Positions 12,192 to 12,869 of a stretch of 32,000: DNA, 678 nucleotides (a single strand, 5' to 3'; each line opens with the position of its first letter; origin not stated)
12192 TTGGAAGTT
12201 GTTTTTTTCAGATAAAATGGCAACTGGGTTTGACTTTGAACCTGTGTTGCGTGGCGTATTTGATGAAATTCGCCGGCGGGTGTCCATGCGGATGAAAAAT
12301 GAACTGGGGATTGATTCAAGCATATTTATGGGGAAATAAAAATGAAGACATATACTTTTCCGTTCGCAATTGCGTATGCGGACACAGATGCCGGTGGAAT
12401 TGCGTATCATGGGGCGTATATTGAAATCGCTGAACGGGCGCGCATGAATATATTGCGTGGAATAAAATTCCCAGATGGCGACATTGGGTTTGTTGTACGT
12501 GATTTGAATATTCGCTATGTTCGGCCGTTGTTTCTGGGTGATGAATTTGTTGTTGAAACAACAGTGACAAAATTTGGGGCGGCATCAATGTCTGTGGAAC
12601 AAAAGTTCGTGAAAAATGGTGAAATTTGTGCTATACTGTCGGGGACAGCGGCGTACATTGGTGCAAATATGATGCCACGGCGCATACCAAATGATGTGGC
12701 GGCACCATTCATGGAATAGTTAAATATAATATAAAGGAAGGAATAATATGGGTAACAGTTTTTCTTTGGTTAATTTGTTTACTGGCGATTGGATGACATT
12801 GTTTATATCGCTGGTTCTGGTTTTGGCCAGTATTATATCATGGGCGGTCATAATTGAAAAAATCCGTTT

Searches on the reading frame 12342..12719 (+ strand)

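Call 84: search_protein_families(library=pfam, proteins=[window:12342-12719:+], max_evalue=0.001)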
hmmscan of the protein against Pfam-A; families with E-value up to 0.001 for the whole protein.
window:12342-12719:+ (125 aa): 2 families
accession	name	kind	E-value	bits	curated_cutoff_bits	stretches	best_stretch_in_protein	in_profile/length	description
PF03061.28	4HBT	-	2.2e-16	60.4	20.6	1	18-92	1-73/79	Thioesterase superfamily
PF13279.12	4HBT_2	-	8.8e-15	55.7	25.5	1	13-121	4-120/122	Thioesterase-like superfamily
